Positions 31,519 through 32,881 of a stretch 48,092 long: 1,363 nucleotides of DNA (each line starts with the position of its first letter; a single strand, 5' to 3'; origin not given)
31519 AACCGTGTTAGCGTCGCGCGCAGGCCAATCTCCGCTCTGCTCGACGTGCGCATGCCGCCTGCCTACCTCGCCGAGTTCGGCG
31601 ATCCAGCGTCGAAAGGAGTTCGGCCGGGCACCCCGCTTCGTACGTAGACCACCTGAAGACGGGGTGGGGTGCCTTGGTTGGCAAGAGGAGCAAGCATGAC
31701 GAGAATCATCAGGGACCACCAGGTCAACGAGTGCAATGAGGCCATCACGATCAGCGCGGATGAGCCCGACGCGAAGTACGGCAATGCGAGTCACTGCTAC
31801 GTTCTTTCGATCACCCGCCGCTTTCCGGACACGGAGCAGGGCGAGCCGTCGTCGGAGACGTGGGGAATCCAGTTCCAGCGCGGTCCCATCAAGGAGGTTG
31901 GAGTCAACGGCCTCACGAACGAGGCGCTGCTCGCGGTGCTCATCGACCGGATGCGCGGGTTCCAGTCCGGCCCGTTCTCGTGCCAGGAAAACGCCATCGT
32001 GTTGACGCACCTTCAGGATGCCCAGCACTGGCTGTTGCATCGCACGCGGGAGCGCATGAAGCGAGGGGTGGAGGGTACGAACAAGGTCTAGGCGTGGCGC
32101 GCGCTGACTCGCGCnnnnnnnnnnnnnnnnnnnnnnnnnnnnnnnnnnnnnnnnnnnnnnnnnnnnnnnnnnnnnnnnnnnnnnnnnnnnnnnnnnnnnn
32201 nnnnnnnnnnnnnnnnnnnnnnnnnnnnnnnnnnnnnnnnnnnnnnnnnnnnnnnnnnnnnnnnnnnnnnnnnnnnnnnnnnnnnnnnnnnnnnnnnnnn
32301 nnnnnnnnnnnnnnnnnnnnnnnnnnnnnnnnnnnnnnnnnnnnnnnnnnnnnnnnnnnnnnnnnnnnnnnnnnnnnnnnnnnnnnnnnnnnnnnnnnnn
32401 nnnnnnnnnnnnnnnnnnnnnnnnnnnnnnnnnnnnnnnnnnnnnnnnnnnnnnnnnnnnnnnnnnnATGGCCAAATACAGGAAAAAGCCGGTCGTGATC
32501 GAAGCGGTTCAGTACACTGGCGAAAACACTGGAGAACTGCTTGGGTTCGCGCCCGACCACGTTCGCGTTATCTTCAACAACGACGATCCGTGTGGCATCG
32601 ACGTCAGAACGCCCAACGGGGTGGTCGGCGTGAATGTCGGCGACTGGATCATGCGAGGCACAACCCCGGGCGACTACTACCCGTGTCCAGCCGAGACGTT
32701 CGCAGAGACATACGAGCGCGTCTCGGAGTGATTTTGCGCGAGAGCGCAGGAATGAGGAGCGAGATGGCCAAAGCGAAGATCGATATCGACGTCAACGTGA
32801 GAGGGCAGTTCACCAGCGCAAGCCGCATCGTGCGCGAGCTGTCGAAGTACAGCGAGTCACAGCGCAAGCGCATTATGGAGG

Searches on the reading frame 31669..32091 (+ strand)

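Call 20: search_protein_families(library=pfam, max_evalue=0.01, proteins=[window:31669-32091:+])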
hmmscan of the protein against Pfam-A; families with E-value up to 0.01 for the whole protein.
window:31669-32091:+ (140 aa): 1 family
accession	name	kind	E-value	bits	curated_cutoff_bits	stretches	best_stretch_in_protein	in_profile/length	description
PF24729.2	Acb2_Tad1_hairpin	-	0.0005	20.6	27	1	85-122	20-52/58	Acb2/Tad1, hairpin domain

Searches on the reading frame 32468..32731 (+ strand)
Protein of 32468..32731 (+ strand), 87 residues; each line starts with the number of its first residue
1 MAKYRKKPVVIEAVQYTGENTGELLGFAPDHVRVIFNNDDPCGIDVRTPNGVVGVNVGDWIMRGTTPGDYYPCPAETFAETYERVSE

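Call 78: search_protein_families(library=pfam, max_evalue=0.05, proteins=[window:32468-32731:+])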
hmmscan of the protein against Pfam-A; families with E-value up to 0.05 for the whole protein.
window:32468-32731:+ (87 aa): 1 family
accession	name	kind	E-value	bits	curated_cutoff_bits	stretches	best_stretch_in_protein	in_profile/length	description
PF14083.11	PGDYG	-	0.012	16.4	27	1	43-82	63-101/102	PGDYG protein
